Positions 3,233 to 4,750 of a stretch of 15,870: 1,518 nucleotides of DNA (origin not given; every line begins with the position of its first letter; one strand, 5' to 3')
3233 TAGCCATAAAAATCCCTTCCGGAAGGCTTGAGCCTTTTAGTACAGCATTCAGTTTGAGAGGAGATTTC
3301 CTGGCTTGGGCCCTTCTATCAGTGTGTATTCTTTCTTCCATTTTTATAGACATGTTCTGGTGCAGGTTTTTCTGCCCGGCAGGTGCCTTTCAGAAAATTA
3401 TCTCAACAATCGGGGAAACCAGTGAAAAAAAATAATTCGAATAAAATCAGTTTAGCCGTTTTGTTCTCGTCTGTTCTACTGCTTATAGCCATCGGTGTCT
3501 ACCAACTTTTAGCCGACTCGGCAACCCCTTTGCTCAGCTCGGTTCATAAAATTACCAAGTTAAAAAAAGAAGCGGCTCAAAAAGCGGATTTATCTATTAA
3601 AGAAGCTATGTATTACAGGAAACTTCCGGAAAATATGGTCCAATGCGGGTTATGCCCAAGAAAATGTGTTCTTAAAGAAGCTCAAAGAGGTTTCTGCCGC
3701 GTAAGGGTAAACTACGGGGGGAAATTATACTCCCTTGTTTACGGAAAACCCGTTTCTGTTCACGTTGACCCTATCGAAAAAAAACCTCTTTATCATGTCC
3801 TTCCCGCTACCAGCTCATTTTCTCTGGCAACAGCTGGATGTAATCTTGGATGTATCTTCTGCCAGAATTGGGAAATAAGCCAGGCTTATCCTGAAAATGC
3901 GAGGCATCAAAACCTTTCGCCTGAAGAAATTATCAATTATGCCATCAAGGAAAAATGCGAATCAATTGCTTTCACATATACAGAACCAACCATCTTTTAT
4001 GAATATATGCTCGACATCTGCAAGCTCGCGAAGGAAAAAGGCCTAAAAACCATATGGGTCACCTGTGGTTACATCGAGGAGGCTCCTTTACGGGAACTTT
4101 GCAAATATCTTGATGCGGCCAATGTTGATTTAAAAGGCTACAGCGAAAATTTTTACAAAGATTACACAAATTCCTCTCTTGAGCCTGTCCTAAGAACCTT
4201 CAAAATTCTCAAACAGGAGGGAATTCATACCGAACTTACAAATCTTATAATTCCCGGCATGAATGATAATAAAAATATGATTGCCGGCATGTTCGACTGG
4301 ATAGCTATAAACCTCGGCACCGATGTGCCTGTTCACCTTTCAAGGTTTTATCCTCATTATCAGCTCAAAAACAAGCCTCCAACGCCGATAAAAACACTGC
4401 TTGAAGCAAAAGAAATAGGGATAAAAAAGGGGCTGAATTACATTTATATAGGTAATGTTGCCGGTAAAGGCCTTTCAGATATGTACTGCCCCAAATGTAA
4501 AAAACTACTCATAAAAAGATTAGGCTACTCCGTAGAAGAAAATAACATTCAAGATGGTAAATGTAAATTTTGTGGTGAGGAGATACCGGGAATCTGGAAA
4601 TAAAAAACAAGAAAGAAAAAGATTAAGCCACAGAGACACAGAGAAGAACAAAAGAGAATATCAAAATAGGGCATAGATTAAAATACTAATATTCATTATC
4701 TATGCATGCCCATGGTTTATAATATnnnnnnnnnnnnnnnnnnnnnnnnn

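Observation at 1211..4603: Candidate undescribed membrane redox module: RseC-like protein, FMN/CX3CP membrane protein and a membrane-tethered orphan AmrS radical SAM enzyme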

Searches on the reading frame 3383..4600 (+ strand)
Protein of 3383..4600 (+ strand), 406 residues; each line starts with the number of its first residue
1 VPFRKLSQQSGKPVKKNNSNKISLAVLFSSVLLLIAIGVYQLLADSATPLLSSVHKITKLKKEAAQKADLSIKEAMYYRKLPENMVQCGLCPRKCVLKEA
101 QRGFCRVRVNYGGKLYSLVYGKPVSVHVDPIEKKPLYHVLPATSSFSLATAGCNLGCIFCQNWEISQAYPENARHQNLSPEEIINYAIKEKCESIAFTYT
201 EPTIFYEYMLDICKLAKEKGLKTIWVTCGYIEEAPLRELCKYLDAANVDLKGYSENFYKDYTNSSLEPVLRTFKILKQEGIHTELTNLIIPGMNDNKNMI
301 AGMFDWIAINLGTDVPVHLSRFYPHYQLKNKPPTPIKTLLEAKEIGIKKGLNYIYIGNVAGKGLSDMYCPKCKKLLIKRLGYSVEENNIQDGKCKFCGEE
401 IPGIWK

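Call 5: search_protein_families(library=pfam, proteins=[window:3383-4600:+], max_evalue=0.01)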
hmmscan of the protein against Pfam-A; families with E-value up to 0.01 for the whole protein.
window:3383-4600:+ (406 aa): 2 families
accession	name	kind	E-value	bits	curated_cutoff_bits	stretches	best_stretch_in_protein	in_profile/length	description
PF04055.27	Radical_SAM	-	2.8e-23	83.4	29.5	1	150-296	4-157/166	Radical SAM superfamily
PF13353.11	Fer4_12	-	3.7e-07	31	22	1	147-253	9-116/137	4Fe-4S single cluster domain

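Call 6: search_protein_families(library=ncbifam, proteins=[window:3383-4600:+], max_evalue=0.01)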
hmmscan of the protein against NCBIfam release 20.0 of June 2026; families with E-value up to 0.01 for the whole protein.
window:3383-4600:+ (406 aa): 26 families (the best 25 are shown)
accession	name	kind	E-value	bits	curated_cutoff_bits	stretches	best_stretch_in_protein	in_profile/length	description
TIGR04337.1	AmmeMemoSam_rS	hypoth_equivalog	3.3e-114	381.4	220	1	76-405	2-333/349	AmmeMemoRadiSam system radical SAM enzyme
TIGR04041.1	activase_YjjW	hypoth_equivalog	6.9e-16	58.5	250.2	1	173-325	88-241/276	YjjW family glycine radical enzyme activase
TIGR02493.1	PFLA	equivalog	2.1e-15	56.8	231.75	1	148-306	20-182/235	pyruvate formate-lyase-activating protein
NF048010.1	SfplDhtActHpsHDes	equivalog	2.6e-13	49.5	430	1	198-309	138-251/298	(2S)-3-sulfopropanediol dehydratase activating enzyme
TIGR02494.1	PFLE_PFLC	subfamily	7.4e-13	48.4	174.35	1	195-318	127-250/293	glycyl-radical enzyme activating protein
TIGR02495.1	NrdG2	equivalog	4.7e-12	45.6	131.15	1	141-308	14-181/193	anaerobic ribonucleoside-triphosphate reductase activating protein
NF043069.1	T4HPD_activ_SAM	equivalog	1.2e-09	38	425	1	194-308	126-240/299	trans-4-hydroxy-L-proline dehydratase activase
TIGR04395.1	cutC_activ_rSAM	equivalog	2.5e-07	30.3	360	1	198-307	136-245/309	choline TMA-lyase-activating enzyme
NF033717.2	HPDL_rSAM_activ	equivalog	3.1e-07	30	420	1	195-307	134-248/311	4-hydroxyphenylacetate decarboxylase activase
NF033719.1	ind_deCO2_activ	equivalog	3.5e-07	29.8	425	1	195-305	133-243/302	indoleacetate decarboxylase activase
NF048008.1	SfplDhtActHpfHKleb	equivalog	4.4e-07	29.5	500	1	199-315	134-250/308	(2S)-3-sulfopropanediol dehydratase activating enzyme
TIGR02668.1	moaA_archaeal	equivalog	4.6e-07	29.1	325.25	1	150-310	17-176/303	GTP 3',8-cyclase MoaA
NF038283.1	viperin_w_prok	equivalog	3e-06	26.6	180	1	150-245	9-109/281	viperin family antiviral radical SAM protein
NF008356.0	PRK11145.1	equivalog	7.2e-06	25.5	375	1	150-305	27-186/246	pyruvate formate lyase 1-activating protein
NF001199.0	PRK00164.2-1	equivalog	7.5e-06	25.3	231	1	150-306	19-174/308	GTP 3',8-cyclase MoaA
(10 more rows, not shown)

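Call 29: find_homologous_proteins(query=window:3383-4600:+, max_evalue=1e-40)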
Query window:3383-4600:+ (406 aa): 7996 proteins with E <= 1e-40 among 8000 candidates; the best 120 are listed.
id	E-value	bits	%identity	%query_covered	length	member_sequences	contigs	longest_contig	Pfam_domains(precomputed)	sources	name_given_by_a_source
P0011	3.1e-260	881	97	97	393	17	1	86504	PF04055.28,PF13353.12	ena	-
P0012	4.3e-198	676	72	95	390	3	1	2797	PF04055.28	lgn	-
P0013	9.0e-194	662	71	94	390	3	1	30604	PF04055.28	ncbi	-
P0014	1.2e-182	626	68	91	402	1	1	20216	PF04055.28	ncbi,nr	ncbi:MAG: AmmeMemoRadiSam system radical SAM enzyme [bacterium]|nr:AmmeMemoRadiSam system radical SA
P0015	5.7e-152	524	63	83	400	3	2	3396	PF04055.28,PF13353.12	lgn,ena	-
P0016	4.1e-147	509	58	94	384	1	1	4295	PF04055.28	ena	-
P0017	3.4e-145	502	57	86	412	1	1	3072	PF04055.28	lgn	-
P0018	3.9e-145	502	56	95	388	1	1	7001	PF04055.28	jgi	jgi:pyruvate formate lyase activating enzyme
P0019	6.0e-145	501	56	96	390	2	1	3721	PF04055.28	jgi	jgi:pyruvate formate lyase activating enzyme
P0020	1.4e-144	500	56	96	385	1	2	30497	PF04055.28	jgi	jgi:pyruvate formate lyase activating enzyme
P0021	4.7e-143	495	59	84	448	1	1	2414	PF04055.28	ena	-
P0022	4.9e-143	495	61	83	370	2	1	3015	PF04055.28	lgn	-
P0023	9.5e-143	494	53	100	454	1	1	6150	PF04055.28,PF13353.12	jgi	-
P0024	2.5e-142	493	55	97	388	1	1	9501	PF04055.28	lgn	-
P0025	2.7e-142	493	54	94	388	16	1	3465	PF04055.28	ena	-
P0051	6.5e-139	481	56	92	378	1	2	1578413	PF04055.28,PF13353.12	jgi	jgi:pyruvate formate lyase activating enzyme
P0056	2.5e-138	480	55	94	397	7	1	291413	PF04055.28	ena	-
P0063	5.9e-138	478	56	86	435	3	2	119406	PF04055.28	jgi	-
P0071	2.6e-137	476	57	84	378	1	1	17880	PF04055.28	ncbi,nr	ncbi:MAG: AmmeMemoRadiSam system radical SAM enzyme [Candidatus Margulisbacteria bacterium]|nr:AmmeM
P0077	5.3e-137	475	54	95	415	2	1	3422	PF04055.28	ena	-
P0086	1.7e-136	474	55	89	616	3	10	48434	PF04055.28,PF13386.13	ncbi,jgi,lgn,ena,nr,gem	ncbi:MAG: AmmeMemoRadiSam system radical SAM enzyme [Lentisphaerae bacterium]|jgi:pyruvate formate l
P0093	4.5e-136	472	55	92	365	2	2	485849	PF04055.28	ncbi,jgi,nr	ncbi:MAG TPA: AmmeMemoRadiSam system radical SAM enzyme [Candidatus Omnitrophota bacterium]|nr:AmmeM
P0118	6.5e-135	468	59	82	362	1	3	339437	PF04055.28,PF13353.12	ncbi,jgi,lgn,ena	-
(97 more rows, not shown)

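Call 34: find_encoding_contigs(protein=P0086, flank=8000, max_places=2)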
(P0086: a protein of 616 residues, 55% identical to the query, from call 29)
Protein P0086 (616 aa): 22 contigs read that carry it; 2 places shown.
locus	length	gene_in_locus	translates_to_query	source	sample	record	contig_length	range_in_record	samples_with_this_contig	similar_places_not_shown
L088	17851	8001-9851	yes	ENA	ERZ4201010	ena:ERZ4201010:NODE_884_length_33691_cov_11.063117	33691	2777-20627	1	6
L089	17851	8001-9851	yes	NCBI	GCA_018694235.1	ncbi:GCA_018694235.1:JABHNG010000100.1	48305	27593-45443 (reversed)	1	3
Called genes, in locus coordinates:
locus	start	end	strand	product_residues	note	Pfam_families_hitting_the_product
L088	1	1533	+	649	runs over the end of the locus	PF00288:GHMP_kinases_N, PF00483:NTP_transferase, PF12804:NTP_transf_3 (weak)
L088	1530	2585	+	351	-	PF01073:3Beta_HSD, PF01370:Epimerase, PF02719:Polysacc_synt_2 (weak), PF04321:RmlD_sub_bind, PF13460:NAD_binding_10, PF16363:GDP_Man_Dehyd (weak), PF07993:NAD_binding_4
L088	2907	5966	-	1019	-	PF07714:PK_Tyr_Ser-Thr (faint), PF03781:FGE-sulfatase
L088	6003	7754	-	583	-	PF13365:Trypsin_2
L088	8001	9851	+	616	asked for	PF13386:DsbD_2, PF04055:Radical_SAM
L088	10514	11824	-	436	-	PF02321:OEP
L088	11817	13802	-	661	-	PF00005:ABC_tran, PF12704:MacB_PCD, PF02687:FtsX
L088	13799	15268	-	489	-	PF25990:Beta-barrel_YknX (weak)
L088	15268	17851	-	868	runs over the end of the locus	PF25990:Beta-barrel_YknX (faint)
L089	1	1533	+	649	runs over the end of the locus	PF00288:GHMP_kinases_N, PF00483:NTP_transferase, PF12804:NTP_transf_3 (weak)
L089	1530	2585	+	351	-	PF01073:3Beta_HSD, PF01370:Epimerase, PF02719:Polysacc_synt_2 (weak), PF04321:RmlD_sub_bind, PF13460:NAD_binding_10, PF16363:GDP_Man_Dehyd (weak), PF07993:NAD_binding_4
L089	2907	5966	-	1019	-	PF07714:PK_Tyr_Ser-Thr (faint), PF03781:FGE-sulfatase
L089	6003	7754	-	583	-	PF13365:Trypsin_2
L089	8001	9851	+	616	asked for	PF13386:DsbD_2, PF04055:Radical_SAM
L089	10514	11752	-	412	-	PF02321:OEP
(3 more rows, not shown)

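Call 35: find_encoding_contigs(protein=P0051, flank=8000, max_places=1)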
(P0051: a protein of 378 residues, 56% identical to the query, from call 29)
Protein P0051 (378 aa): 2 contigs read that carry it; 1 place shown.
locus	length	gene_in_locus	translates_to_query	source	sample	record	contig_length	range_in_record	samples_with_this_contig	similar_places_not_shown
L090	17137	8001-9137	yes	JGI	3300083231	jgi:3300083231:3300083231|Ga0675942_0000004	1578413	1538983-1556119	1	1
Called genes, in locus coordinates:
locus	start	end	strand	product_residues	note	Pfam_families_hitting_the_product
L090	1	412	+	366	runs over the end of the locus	PF24517:CBM96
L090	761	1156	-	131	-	PF00075:RNase_H, PF13456:RVT_3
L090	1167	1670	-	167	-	PF01965:DJ-1_PfpI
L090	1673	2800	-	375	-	PF02163:Peptidase_M50, PF00571:CBS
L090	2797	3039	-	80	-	-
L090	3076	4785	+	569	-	PF01979:Amidohydro_1, PF07969:Amidohydro_3, PF13382:Adenine_deam_C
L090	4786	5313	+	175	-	PF00156:Pribosyltran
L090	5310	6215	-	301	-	PF03816:LytR_cpsA_psr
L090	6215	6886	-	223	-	PF14512:TM1586_NiRdase (faint), PF00881:Nitroreductase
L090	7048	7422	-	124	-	PF00436:SSB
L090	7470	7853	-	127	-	PF05635:23S_rRNA_IVP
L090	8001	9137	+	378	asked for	PF04055:Radical_SAM, PF13353:Fer4_12 (faint)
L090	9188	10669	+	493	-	PF01875:Memo, PF01871:AMMECR1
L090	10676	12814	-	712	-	PF01564:Spermine_synth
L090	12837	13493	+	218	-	PF13386:DsbD_2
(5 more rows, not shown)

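Call 46: search_solved_structures(query=window:3422-4600:+, max_evalue=0.001)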
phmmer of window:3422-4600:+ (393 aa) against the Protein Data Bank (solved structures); distinct sequences matched with E-value up to 0.001: 2.
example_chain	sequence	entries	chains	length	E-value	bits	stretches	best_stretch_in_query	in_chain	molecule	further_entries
8fo0_A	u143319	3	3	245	2.6e-05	26.7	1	137-286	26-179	Pyruvate formate-lyase 1-activating enzyme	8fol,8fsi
3c8f_A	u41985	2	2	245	0.0001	24.7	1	137-286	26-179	Pyruvate formate-lyase 1-activating enzyme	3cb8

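Call 58: find_encoding_contigs(protein=P0093, flank=8000, max_places=1)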
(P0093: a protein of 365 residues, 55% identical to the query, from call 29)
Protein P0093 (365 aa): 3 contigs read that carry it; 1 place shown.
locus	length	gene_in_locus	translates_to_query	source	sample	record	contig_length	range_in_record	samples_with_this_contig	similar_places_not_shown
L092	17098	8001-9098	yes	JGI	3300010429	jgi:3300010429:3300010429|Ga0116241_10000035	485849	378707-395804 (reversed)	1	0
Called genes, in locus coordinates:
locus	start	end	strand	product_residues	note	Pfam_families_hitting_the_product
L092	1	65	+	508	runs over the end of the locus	PF11104:PilM_2 (weak)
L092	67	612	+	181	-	PF04350:PilO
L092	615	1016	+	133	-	-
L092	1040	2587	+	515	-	PF16344:FecR_C (weak), PF07660:STN, PF03958:Secretin_N, PF00263:Secretin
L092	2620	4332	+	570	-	PF05157:MshEN, PF00437:T2SSE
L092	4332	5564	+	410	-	PF28597:T2SSF_N, PF00482:T2SSF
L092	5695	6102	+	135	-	PF07963:N_methyl (weak)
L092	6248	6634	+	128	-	-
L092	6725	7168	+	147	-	-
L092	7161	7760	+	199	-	-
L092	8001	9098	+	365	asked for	PF04055:Radical_SAM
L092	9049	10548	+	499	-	PF01875:Memo, PF01871:AMMECR1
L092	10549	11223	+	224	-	PF02683:DsbD_TM, PF13386:DsbD_2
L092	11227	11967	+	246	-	PF20260:PUA_4, PF04452:Methyltrans_RNA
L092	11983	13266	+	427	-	PF00919:UPF0004, PF04055:Radical_SAM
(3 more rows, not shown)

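Call 59: find_encoding_contigs(protein=P0071, flank=8000, max_places=1)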
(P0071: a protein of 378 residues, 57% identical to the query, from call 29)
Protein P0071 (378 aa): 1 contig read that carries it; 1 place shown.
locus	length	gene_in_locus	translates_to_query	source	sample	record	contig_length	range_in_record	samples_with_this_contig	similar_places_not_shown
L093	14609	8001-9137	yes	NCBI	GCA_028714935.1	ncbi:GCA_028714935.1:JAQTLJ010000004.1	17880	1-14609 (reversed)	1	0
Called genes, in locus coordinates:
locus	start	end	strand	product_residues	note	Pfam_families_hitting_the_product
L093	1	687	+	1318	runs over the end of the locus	PF13860:FlgD_ig (faint), PF07705:CARDB (weak)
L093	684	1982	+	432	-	-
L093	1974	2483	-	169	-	PF01965:DJ-1_PfpI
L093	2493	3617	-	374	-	PF02163:Peptidase_M50, PF00571:CBS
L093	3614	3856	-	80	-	-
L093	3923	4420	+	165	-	PF00156:Pribosyltran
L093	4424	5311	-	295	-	PF03816:LytR_cpsA_psr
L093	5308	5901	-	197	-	PF00881:Nitroreductase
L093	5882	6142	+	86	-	-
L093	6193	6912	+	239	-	-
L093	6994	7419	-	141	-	PF05635:23S_rRNA_IVP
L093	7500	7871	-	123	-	PF00436:SSB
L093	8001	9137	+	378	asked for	PF04055:Radical_SAM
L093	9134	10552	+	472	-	PF01875:Memo, PF01871:AMMECR1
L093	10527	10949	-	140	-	PF03692:CxxCxxCC (weak)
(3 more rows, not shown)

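Call 60: find_encoding_contigs(protein=P0056, flank=8000, max_places=1)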
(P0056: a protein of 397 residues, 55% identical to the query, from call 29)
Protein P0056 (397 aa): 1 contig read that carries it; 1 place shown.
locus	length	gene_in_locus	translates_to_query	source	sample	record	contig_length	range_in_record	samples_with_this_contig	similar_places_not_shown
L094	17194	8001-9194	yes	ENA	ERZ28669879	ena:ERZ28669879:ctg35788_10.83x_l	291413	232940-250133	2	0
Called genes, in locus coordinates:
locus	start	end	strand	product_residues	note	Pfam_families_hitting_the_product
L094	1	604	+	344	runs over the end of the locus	PF04307:YdjM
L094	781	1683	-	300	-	-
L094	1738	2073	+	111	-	PF01022:HTH_5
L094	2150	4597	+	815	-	PF07992:Pyr_redox_2, PF13738:Pyr_redox_3, PF00070:Pyr_redox, PF02852:Pyr_redox_dim, PF00581:Rhodanese, PF01206:TusA, PF02635:DsrE (weak), PF13686:DrsE_2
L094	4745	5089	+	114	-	PF01253:SUI1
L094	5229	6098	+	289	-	PF04055:Radical_SAM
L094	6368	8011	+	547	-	PF13386:DsbD_2, PF04205:FMN_bind, PF12801:Fer4_5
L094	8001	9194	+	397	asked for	PF04055:Radical_SAM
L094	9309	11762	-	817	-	PF01564:Spermine_synth (weak)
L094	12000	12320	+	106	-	-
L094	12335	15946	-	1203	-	-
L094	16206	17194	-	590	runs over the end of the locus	PF02838:Glyco_hydro_20b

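Call 61: find_encoding_contigs(protein=P0063, flank=8000, max_places=1)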
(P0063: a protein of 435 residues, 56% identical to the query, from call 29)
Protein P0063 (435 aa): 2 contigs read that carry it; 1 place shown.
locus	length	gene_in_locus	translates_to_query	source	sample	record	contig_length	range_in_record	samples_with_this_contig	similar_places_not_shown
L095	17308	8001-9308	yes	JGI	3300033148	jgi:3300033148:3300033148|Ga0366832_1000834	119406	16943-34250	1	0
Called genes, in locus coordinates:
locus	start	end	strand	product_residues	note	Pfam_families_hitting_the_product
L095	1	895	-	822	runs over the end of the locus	PF00989:PAS, PF08448:PAS_4 (weak), PF13426:PAS_9, PF08448:PAS_4, PF08448:PAS_4, PF00512:HisKA, PF02518:HATPase_c, PF00072:Response_reg, +4 more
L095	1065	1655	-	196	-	PF12728:HTH_17, PF00072:Response_reg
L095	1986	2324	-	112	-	PF02311:AraC_binding (weak), PF07883:Cupin_2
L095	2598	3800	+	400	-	PF13439:Glyco_transf_4 (faint), PF00534:Glycos_transf_1, PF13692:Glyco_trans_1_4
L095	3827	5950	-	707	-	PF22842:Pel9A-like_beta_helix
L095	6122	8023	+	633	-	PF13386:DsbD_2, PF04205:FMN_bind, PF12801:Fer4_5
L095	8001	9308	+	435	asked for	PF04055:Radical_SAM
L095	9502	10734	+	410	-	PF01676:Metalloenzyme, PF10143:PhosphMutase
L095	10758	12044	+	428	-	PF02844:GARS_N, PF01071:GARS_A, PF02222:ATP-grasp (faint), PF02843:GARS_C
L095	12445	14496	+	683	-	-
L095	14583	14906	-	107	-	-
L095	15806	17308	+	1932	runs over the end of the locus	PF08126:Propeptide_C25 (weak), PF01364:Peptidase_C25, PF18911:PKD_4 (faint), PF13229:Beta_helix, PF25275:Golvesin_C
